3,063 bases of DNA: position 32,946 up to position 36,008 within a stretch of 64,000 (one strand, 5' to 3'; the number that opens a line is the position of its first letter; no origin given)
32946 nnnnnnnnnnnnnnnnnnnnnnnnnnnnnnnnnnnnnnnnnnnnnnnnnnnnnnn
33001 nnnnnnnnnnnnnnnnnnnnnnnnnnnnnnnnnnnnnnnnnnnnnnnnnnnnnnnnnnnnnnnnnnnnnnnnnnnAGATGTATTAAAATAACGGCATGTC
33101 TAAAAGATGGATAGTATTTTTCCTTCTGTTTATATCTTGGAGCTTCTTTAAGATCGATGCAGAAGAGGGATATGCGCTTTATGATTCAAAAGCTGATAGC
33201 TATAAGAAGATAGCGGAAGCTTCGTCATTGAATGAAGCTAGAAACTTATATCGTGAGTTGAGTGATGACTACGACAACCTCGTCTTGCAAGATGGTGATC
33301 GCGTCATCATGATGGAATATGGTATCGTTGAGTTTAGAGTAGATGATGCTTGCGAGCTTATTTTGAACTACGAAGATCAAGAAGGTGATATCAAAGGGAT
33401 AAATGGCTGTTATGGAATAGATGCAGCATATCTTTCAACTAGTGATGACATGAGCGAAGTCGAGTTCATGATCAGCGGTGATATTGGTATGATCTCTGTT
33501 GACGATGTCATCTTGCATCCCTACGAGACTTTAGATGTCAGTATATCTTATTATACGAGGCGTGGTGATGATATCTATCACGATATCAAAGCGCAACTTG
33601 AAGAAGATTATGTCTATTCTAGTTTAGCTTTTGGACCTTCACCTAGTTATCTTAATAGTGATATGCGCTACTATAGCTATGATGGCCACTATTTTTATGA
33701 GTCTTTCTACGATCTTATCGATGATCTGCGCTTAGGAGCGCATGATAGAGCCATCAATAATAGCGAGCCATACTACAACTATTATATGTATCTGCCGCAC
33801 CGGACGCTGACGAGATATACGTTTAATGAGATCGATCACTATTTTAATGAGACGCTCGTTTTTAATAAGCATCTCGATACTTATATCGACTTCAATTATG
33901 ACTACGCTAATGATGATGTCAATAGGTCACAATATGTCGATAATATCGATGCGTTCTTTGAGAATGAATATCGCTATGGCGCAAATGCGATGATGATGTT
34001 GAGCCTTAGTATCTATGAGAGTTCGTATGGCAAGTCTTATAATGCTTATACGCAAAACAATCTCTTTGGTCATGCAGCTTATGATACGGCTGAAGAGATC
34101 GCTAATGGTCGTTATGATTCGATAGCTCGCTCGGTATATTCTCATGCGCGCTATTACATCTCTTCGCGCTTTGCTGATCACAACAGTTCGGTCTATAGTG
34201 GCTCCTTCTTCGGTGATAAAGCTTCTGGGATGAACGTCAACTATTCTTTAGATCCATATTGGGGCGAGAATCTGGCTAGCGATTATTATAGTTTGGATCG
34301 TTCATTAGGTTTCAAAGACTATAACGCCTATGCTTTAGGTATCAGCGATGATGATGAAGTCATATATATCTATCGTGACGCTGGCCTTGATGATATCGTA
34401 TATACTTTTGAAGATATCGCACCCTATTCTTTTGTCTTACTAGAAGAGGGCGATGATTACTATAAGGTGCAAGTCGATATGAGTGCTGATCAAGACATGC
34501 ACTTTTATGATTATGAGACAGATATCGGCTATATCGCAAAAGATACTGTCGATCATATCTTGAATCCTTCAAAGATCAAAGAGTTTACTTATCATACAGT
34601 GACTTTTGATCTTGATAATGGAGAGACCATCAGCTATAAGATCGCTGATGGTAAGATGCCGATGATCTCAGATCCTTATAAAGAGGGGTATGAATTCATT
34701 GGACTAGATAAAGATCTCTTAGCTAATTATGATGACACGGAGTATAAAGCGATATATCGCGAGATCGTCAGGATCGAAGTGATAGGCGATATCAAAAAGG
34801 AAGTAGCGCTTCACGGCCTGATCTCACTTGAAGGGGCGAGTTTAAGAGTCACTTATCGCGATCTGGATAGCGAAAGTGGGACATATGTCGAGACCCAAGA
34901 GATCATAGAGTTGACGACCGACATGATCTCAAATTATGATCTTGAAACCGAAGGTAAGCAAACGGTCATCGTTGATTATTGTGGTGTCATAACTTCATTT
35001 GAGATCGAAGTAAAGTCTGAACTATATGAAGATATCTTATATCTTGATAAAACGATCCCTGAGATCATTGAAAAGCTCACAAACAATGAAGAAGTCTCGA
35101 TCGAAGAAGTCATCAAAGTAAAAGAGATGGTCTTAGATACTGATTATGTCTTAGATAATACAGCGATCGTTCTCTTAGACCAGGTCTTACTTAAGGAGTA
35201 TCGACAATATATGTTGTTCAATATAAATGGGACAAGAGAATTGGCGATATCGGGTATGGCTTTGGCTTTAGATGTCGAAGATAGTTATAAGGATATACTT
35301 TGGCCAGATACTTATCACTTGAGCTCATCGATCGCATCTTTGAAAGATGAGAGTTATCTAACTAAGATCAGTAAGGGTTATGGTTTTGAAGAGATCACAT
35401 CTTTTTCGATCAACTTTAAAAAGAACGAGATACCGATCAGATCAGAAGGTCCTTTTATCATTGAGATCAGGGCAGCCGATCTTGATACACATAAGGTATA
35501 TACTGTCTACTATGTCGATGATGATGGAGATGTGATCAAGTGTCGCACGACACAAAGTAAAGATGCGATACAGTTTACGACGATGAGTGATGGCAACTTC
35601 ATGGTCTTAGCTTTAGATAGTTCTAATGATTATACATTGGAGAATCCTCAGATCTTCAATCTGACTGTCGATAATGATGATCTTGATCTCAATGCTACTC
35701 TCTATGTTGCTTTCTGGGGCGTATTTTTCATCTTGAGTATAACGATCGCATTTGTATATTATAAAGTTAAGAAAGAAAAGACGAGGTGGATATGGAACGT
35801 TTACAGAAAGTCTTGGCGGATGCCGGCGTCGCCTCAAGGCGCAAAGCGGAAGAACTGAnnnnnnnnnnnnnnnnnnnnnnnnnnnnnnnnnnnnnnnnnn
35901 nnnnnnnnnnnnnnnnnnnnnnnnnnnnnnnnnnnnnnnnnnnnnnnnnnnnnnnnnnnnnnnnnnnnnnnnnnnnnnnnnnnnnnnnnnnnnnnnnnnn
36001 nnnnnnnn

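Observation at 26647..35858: Stripped-down type VIIb secretion locus lacking recognisable EsaA, EssA and EssB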

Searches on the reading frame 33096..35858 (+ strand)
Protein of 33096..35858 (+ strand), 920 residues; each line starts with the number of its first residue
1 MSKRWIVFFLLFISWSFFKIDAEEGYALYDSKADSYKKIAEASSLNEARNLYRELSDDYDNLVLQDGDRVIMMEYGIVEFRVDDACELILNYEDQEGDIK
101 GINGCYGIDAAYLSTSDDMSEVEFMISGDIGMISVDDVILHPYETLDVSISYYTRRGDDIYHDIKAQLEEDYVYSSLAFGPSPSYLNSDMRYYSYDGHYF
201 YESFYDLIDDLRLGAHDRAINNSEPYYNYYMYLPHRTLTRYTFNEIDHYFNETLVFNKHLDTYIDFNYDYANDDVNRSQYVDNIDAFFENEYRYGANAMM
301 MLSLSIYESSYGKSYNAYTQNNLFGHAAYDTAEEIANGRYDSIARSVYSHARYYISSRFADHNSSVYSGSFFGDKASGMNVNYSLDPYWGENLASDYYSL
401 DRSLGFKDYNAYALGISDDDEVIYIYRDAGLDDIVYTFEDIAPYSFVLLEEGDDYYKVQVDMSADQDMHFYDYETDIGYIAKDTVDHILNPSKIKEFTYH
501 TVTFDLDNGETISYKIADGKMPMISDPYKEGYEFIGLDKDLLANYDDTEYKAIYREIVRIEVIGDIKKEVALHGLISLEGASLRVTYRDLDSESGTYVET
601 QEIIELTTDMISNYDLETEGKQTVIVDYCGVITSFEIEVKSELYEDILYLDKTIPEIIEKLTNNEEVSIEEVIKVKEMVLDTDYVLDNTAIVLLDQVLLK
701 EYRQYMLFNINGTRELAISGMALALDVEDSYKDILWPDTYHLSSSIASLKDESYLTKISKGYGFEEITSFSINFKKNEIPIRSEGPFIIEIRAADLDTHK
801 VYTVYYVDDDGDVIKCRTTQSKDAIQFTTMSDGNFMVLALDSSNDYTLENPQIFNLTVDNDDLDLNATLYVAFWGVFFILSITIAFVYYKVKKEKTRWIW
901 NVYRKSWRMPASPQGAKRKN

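Call 4: search_protein_families(library=pfam, proteins=[window:33096-35858:+], max_evalue=0.1)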
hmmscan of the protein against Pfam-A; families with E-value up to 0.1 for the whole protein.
window:33096-35858:+ (920 aa): 2 families
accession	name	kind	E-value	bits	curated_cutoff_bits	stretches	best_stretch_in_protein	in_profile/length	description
PF01832.25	Glucosaminidase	-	5.1e-10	40.5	30.2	1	286-396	3-117/123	Mannosyl-glycoprotein endo-beta-N-acetylglucosaminidase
PF09479.16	Flg_new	-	0.0073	16.8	27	1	500-536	1-37/65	Listeria-Bacteroides repeat domain (List_Bact_rpt)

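Call 5: search_protein_families(library=ncbifam, proteins=[window:33096-35858:+], max_evalue=1)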
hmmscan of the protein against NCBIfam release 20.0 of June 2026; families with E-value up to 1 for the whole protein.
window:33096-35858:+ (920 aa): 2 families
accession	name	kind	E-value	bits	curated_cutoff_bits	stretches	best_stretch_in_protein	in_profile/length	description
NF052335.1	PdgHdaseHSB129560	equivalog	2.2e-07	30.5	500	1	285-407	68-187/330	peptidoglycan hydrolase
TIGR02283.1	MltB_2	subfamily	0.082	12.1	248.45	1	255-329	46-120/300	lytic murein transglycosylase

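Call 25: find_homologous_proteins(query=window:33096-35858:+, max_evalue=0.001)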
Query window:33096-35858:+ (920 aa): 2882 proteins with E <= 0.001 among 8000 candidates; the best 120 are listed.
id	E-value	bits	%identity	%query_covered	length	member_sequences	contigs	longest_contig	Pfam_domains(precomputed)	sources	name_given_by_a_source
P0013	0.0e+0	2035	98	100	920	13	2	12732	PF01832.26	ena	-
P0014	0.0e+0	1127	58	100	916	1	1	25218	PF01832.26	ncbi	-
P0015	0.0e+0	1106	57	100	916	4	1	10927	PF01832.26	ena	-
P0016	0.0e+0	1066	55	99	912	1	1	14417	PF01832.26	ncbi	-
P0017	1.6e-286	971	53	98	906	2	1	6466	PF01832.26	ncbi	-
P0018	1.4e-236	806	46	100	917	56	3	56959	PF01832.26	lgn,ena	-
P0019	7.5e-217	741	46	92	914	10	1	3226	PF01832.26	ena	-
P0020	1.9e-214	733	41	100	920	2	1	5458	PF01832.26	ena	-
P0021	4.0e-213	729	43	99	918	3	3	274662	PF01832.26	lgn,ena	-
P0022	3.7e-212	725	42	100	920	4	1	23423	PF01832.26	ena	-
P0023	2.5e-210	719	41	100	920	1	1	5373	PF01832.26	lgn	-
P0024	5.0e-209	715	42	99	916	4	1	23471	PF01832.26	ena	-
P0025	6.7e-209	715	42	100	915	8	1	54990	PF01832.26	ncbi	-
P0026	6.9e-209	715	42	99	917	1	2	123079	PF01832.26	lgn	-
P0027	2.1e-206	706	41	98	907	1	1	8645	PF01832.26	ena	-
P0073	2.9e-167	577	40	93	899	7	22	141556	PF01832.26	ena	-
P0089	4.5e-159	550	36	99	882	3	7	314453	PF01832.26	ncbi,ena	-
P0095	7.0e-158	546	39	95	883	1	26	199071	PF01832.26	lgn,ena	-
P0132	1.2e-148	515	36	89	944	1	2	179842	PF01832.26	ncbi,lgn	ncbi:MAG: glucosaminidase domain-containing protein [Anaerorhabdus sp.]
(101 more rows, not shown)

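Call 26: find_encoding_contigs(protein=P0132, flank=10000, max_places=1)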
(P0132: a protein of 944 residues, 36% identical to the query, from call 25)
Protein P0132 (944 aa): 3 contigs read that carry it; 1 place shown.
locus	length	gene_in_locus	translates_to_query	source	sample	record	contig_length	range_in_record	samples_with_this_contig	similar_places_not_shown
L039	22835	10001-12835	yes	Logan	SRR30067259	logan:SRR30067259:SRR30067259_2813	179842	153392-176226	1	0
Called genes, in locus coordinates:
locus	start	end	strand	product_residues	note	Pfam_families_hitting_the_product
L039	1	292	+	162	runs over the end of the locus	PF01467:CTP_transf_like, PF08218:Citrate_ly_lig (weak)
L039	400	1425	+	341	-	PF01628:HrcA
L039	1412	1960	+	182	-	PF01025:GrpE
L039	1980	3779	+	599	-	PF00012:HSP70, PF06723:MreB_Mbl, PF00012:HSP70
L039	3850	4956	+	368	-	PF00226:DnaJ, PF01556:DnaJ_C, PF00684:DnaJ_CXXCXGXG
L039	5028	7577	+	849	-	PF02861:Clp_N (weak), PF23569:NBD_SMAX1, PF00004:AAA, PF17871:AAA_lid_9, PF00004:AAA, PF07724:AAA_2, PF07728:AAA_5, PF10431:ClpB_D2-small, +8 more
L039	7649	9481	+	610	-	PF00795:CN_hydrolase, PF02540:NAD_synthase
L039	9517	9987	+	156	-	PF01035:DNA_binding_1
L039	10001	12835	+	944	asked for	PF01832:Glucosaminidase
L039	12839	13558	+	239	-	PF01479:S4, PF00849:PseudoU_synth_2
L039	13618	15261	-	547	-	PF05833:NFACT_N, PF05670:NFACT-R_1 (weak), PF18297:NFACT-R_2 (weak)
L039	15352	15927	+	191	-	PF00625:Guanylate_kin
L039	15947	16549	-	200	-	PF00163:Ribosomal_S4, PF01479:S4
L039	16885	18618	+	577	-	PF06160:EzrA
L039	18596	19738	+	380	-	PF00266:Aminotran_5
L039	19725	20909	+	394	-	PF22025:ThiI_fer, PF02926:THUMP, PF02568:ThiI, PF06508:QueC (weak)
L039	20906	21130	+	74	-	-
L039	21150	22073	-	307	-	-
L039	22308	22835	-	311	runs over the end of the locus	PF04055:Radical_SAM, PF16199:Radical_SAM_C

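Call 27: find_encoding_contigs(protein=P0089, flank=10000, max_places=1)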
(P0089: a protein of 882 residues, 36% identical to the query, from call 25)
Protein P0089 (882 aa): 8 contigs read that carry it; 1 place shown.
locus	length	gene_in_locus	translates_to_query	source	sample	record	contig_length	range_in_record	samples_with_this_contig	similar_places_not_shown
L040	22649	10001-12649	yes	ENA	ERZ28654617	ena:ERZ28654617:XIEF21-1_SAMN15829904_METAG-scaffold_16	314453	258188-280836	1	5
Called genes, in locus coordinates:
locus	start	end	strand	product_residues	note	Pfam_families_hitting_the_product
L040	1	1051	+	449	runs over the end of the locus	PF07949:YbbR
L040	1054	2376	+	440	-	PF02878:PGM_PMM_I, PF02879:PGM_PMM_II, PF02880:PGM_PMM_III, PF00408:PGM_PMM_IV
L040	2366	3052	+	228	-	PF00072:Response_reg, PF00486:Trans_reg_C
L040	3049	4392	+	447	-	PF00512:HisKA, PF02518:HATPase_c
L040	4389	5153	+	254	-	PF00561:Abhydrolase_1, PF12146:Hydrolase_4, PF12697:Abhydrolase_6, PF08386:Abhydrolase_4 (weak)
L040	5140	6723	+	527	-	PF08245:Mur_ligase_M, PF02875:Mur_ligase_C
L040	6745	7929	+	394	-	PF01820:Dala_Dala_lig_N, PF02222:ATP-grasp (faint), PF02786:CPSase_L_D2 (weak), PF07478:Dala_Dala_lig_C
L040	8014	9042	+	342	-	PF02557:VanY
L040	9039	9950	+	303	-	-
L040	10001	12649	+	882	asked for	PF01832:Glucosaminidase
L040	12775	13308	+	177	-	PF00849:PseudoU_synth_2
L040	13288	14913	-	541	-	PF05833:NFACT_N, PF05670:NFACT-R_1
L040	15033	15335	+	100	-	PF01250:Ribosomal_S6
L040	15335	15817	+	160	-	PF00436:SSB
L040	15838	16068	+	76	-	PF01084:Ribosomal_S18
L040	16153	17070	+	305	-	PF09991:DUF2232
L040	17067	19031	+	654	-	PF24898:GGDEF_GdpP, PF01368:DHH, PF02272:DHHA1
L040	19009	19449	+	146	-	PF01281:Ribosomal_L9_N, PF03948:Ribosomal_L9_C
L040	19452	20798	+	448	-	PF00772:DnaB, PF06745:ATPase (weak), PF03796:DnaB_C, PF13481:AAA_25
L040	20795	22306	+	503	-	PF07501:G5, PF01551:Peptidase_M23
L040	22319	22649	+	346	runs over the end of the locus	PF00089:Trypsin (weak), PF13365:Trypsin_2, PF13180:PDZ_2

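Call 28: find_encoding_contigs(protein=P0021, flank=10000, max_places=1)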
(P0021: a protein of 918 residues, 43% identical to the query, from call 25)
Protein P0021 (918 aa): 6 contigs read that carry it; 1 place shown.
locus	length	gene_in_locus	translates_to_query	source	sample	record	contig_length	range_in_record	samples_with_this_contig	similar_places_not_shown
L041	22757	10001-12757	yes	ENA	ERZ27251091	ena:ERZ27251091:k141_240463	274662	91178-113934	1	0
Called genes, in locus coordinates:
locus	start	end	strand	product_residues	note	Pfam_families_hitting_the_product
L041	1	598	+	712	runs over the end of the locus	PF09371:Tex_N, PF22706:Tex_central_region, PF14639:YqgF (weak), PF16921:Tex_YqgF, PF14635:HHH_7, PF12836:HHH_3, PF17674:HHH_9, PF00575:S1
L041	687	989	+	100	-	PF06013:WXG100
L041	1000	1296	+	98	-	-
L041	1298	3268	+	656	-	-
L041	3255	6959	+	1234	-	PF01580:FtsK_SpoIIIE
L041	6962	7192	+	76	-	-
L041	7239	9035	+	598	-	PF08497:Radical_SAM_N, PF04055:Radical_SAM (weak), PF11842:DUF3362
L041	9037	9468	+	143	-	-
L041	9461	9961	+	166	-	-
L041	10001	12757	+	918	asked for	PF01832:Glucosaminidase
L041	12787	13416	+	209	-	PF00849:PseudoU_synth_2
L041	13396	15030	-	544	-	PF05833:NFACT_N, PF05670:NFACT-R_1 (weak), PF18297:NFACT-R_2 (weak)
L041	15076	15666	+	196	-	PF00625:Guanylate_kin, PF13671:AAA_33 (faint)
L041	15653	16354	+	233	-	PF07722:Peptidase_C26, PF00117:GATase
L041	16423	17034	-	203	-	PF00163:Ribosomal_S4, PF01479:S4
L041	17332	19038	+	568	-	PF06160:EzrA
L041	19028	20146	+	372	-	PF00266:Aminotran_5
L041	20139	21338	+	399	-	PF22025:ThiI_fer, PF02926:THUMP, PF02568:ThiI, PF06508:QueC (weak)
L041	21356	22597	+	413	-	PF05195:AMP_N, PF00557:Peptidase_M24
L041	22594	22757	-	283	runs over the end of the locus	PF00149:Metallophos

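Call 72: find_encoding_contigs(protein=P0095, flank=10000, max_places=1)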
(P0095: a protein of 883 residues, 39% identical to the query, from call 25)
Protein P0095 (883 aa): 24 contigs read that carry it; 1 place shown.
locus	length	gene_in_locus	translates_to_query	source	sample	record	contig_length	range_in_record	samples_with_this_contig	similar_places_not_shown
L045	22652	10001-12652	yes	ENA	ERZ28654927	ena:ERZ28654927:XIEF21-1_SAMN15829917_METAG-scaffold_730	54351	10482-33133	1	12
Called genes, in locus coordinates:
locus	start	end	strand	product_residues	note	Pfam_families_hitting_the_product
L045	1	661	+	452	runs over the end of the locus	PF00512:HisKA, PF02518:HATPase_c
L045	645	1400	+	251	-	PF06342:DUF1057 (weak), PF12146:Hydrolase_4, PF00561:Abhydrolase_1, PF12697:Abhydrolase_6, PF10230:LIDHydrolase (faint), PF08386:Abhydrolase_4 (faint)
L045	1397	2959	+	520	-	PF08245:Mur_ligase_M, PF02875:Mur_ligase_C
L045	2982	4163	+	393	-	PF01820:Dala_Dala_lig_N, PF02222:ATP-grasp (faint), PF02786:CPSase_L_D2 (weak), PF07478:Dala_Dala_lig_C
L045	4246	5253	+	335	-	PF02557:VanY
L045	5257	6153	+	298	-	-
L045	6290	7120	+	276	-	PF03123:CAT_RBD, PF00874:PRD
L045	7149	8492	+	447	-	PF00367:PTS_EIIB, PF02378:PTS_EIIC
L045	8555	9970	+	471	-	PF00232:Glyco_hydro_1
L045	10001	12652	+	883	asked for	PF01832:Glucosaminidase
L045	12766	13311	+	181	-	PF00849:PseudoU_synth_2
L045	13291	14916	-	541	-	PF05833:NFACT_N, PF05670:NFACT-R_1, PF18297:NFACT-R_2 (weak)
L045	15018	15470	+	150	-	-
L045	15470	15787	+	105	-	-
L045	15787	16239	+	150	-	PF00578:AhpC-TSA, PF08534:Redoxin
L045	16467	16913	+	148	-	PF22381:Staph_reg_Sar_Rot, PF01047:MarR, PF13463:HTH_27 (weak), PF13601:HTH_34 (weak)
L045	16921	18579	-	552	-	PF01406:tRNA-synt_1e (faint), PF03485:Arg_tRNA_synt_N, PF00750:tRNA-synt_1d (weak), PF09334:tRNA-synt_1g (faint), PF00750:tRNA-synt_1d, PF05746:DALR_1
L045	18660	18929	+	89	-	-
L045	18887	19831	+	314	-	PF01522:Polysacc_deac_1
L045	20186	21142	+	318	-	PF04392:ABC_sub_bind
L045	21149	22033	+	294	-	PF02653:BPD_transp_2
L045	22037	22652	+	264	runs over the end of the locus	PF00005:ABC_tran, PF02463:SMC_N (weak), PF13304:AAA_21 (faint)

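Call 73: find_encoding_contigs(protein=P0073, flank=10000, max_places=1)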
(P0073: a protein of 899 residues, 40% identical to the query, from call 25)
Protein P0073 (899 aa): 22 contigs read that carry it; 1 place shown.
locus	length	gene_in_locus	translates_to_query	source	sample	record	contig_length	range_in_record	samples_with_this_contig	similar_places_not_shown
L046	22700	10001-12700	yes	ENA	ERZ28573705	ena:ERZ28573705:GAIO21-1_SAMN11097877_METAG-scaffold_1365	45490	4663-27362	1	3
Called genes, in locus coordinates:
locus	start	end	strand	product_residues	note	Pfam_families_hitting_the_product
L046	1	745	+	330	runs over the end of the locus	PF01210:NAD_Gly3P_dh_N, PF03807:F420_oxidored (weak), PF07479:NAD_Gly3P_dh_C, PF20618:GPD_NAD_C_bact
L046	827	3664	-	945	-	PF00912:Transgly, PF00905:Transpeptidase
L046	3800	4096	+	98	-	PF06013:WXG100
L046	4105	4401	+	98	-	PF06013:WXG100 (weak)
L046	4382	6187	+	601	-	-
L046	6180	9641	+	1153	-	PF01580:FtsK_SpoIIIE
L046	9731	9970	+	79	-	-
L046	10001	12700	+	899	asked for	PF01832:Glucosaminidase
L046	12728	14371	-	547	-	PF05833:NFACT_N, PF18297:NFACT-R_2 (faint), PF05670:NFACT-R_1 (weak)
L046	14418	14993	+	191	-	PF00625:Guanylate_kin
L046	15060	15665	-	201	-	PF00163:Ribosomal_S4, PF01479:S4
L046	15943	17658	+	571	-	PF06160:EzrA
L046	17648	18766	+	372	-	PF00266:Aminotran_5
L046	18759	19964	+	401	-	PF22025:ThiI_fer, PF02926:THUMP, PF06508:QueC (faint), PF02568:ThiI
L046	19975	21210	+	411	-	PF05195:AMP_N, PF00557:Peptidase_M24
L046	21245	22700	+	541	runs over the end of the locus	PF13200:DUF4015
